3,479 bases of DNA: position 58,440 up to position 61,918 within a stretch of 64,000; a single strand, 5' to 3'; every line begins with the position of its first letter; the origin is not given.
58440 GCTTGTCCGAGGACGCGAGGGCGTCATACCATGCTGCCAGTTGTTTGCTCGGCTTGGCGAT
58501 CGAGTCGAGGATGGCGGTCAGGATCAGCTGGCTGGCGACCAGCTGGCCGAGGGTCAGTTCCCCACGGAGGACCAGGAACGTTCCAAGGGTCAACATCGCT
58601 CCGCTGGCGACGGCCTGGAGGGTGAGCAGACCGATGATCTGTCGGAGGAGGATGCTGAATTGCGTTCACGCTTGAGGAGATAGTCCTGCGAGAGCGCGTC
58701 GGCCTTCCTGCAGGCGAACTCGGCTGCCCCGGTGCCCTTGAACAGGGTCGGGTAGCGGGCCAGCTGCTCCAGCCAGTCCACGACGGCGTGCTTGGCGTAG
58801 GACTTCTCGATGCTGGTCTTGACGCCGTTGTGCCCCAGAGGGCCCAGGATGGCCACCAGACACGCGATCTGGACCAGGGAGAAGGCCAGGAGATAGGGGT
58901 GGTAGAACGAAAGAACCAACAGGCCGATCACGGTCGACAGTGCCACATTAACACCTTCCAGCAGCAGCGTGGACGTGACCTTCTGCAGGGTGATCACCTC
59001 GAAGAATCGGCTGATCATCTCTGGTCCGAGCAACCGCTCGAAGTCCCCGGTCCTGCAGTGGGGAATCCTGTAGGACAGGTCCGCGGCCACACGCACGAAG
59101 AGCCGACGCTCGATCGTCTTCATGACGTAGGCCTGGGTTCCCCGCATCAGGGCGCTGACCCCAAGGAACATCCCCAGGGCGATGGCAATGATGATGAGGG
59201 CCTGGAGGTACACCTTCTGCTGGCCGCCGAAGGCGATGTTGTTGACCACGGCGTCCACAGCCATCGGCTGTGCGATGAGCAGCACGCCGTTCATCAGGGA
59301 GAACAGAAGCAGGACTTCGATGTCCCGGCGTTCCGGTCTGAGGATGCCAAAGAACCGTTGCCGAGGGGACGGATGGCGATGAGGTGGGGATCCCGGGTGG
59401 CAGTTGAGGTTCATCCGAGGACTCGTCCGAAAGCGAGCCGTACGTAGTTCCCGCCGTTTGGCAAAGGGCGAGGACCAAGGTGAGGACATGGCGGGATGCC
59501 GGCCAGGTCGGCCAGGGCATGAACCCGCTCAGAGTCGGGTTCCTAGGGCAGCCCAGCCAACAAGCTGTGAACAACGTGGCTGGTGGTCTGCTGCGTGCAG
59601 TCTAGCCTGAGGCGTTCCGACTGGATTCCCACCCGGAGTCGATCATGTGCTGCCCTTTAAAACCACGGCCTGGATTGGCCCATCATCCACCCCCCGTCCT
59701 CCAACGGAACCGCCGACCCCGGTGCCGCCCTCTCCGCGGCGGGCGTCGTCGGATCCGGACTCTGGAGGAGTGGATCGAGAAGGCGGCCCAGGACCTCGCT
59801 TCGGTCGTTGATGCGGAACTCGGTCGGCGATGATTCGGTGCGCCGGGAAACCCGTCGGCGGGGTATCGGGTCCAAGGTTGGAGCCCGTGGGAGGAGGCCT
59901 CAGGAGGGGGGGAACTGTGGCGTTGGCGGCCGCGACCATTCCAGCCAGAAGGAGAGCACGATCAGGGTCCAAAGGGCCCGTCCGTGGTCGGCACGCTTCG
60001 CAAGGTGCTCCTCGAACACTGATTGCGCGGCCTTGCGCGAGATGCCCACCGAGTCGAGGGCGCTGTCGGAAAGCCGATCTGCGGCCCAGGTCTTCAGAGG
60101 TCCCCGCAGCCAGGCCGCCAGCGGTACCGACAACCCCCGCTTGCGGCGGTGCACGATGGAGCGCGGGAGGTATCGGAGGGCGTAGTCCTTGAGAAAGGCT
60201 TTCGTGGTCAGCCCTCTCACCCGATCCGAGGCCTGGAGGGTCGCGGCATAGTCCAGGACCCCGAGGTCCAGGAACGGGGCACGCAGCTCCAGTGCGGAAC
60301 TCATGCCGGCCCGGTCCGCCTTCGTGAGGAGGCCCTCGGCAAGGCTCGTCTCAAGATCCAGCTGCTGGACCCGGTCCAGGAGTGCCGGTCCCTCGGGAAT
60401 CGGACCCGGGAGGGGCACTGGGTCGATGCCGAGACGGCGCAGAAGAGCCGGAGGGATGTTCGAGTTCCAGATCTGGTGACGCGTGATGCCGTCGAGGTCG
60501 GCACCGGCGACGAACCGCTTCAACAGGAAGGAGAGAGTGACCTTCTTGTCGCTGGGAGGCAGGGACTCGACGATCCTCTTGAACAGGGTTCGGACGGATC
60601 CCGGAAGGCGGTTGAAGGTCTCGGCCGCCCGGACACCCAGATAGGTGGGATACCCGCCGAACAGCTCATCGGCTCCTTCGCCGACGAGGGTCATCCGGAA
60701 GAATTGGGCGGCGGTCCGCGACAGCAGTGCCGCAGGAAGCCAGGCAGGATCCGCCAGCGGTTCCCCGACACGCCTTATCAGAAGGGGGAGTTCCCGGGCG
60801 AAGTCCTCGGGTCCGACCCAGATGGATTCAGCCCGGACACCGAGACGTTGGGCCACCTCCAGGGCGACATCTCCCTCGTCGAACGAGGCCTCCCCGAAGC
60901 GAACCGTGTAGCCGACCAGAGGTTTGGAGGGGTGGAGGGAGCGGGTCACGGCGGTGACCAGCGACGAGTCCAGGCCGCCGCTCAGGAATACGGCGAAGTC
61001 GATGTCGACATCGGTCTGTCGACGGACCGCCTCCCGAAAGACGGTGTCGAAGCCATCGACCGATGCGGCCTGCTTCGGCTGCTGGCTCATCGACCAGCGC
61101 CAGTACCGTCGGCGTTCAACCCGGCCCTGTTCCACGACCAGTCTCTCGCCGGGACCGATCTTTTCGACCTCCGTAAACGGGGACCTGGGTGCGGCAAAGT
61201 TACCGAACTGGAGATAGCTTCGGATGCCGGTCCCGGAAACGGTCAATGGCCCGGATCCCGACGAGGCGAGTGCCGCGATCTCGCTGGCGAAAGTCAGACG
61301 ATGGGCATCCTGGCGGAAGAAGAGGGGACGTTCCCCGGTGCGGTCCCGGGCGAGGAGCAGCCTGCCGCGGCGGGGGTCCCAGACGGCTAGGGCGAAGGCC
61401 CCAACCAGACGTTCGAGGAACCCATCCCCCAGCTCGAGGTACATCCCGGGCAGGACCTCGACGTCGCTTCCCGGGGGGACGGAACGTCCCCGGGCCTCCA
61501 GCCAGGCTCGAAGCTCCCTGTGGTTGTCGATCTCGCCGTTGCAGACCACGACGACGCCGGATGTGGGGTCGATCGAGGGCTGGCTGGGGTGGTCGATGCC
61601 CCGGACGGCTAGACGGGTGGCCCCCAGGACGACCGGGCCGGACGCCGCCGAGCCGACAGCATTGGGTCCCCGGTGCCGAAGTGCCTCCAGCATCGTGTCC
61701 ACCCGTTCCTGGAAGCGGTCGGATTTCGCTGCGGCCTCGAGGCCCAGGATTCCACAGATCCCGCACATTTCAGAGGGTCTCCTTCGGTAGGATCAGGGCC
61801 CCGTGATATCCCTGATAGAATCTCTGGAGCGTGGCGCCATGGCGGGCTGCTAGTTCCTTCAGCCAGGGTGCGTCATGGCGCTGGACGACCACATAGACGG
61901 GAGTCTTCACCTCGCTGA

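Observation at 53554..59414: Localized decay of a translationally coupled ABC-HlyD-TolC-beta-propeller export operon (about nine lesions in 5.9 kb)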

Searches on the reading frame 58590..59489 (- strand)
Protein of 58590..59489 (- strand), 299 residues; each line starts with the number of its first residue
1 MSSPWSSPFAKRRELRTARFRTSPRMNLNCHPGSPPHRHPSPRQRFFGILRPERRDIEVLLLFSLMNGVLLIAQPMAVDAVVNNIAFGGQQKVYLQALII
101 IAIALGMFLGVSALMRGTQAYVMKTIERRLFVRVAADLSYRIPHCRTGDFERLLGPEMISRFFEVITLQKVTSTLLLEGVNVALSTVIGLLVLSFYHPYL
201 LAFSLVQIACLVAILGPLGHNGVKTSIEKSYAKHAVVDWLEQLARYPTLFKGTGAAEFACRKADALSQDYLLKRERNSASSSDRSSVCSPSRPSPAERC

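Call 5: search_protein_families(library=pfam, proteins=[window:58590-59489:-], max_evalue=0.01)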
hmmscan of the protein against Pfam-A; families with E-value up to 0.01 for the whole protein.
window:58590-59489:- (299 aa): 1 family
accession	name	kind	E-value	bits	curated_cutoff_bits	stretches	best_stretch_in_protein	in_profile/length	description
PF00664.28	ABC_membrane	-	0.0038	17.4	28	1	60-212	4-155/274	ABC transporter transmembrane region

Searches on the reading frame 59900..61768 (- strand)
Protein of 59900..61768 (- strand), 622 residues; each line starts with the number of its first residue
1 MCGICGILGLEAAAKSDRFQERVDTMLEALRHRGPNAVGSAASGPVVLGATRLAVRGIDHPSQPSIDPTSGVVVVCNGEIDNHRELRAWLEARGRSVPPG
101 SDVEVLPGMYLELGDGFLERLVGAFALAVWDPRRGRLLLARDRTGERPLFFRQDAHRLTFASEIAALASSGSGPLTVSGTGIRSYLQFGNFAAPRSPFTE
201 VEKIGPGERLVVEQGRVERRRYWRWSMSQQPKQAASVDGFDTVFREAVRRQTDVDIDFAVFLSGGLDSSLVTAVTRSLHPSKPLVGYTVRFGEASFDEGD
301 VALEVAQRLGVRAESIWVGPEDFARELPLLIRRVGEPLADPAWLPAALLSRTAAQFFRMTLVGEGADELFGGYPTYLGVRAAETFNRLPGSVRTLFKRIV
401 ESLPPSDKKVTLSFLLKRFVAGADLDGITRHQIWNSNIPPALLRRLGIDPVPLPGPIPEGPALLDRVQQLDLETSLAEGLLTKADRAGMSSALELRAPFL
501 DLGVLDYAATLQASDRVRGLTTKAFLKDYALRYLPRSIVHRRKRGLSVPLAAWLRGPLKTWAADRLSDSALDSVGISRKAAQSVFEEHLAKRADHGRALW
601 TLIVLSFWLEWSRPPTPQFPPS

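Call 12: find_encoding_contigs(protein=window:59900-61768:-, flank=10000, max_places=10)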
Protein window:59900-61768:- (622 aa): 21 contigs read that carry it; 7 places shown.
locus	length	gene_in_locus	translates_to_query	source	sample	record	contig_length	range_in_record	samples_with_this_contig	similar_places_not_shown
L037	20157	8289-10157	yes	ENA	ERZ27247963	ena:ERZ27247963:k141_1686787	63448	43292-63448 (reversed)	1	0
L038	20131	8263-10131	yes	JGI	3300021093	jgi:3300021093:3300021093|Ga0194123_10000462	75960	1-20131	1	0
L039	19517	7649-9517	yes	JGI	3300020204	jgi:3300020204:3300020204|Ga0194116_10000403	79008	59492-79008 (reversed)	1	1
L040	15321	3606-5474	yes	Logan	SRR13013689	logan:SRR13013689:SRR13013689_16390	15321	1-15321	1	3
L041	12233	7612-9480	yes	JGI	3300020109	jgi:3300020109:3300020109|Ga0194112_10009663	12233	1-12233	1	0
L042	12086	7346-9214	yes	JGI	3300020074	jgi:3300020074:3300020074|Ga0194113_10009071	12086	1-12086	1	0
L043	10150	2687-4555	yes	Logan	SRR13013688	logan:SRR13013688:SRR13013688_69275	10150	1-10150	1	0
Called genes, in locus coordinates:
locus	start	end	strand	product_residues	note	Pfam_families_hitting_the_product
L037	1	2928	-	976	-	?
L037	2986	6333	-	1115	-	PF00176:SNF2-rel_dom, PF00270:DEAD (weak), PF04851:ResIII (weak), PF00271:Helicase_C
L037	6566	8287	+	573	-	PF02366:PMT, PF13231:PMT_2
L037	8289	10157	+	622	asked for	PF13522:GATase_6, PF13537:GATase_7, PF00733:Asn_synthase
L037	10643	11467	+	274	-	-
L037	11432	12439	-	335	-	-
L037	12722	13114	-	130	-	-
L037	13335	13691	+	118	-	-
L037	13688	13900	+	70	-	-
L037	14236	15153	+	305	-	PF02321:OEP (weak)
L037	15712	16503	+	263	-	PF26550:Tricorn_2nd (faint)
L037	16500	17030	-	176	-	PF01583:APS_kinase, PF13671:AAA_33 (weak)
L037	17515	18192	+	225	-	-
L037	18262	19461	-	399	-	PF01263:Aldose_epim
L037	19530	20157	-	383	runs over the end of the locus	PF00899:ThiF, PF00581:Rhodanese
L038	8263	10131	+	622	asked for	PF13522:GATase_6, PF13537:GATase_7, PF00733:Asn_synthase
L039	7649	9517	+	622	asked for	PF13522:GATase_6, PF13537:GATase_7, PF00733:Asn_synthase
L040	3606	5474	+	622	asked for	PF13522:GATase_6, PF13537:GATase_7, PF00733:Asn_synthase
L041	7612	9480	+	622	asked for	PF13522:GATase_6, PF13537:GATase_7, PF00733:Asn_synthase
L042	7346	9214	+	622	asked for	PF13522:GATase_6, PF13537:GATase_7, PF00733:Asn_synthase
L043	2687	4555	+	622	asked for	PF13522:GATase_6, PF13537:GATase_7, PF00733:Asn_synthase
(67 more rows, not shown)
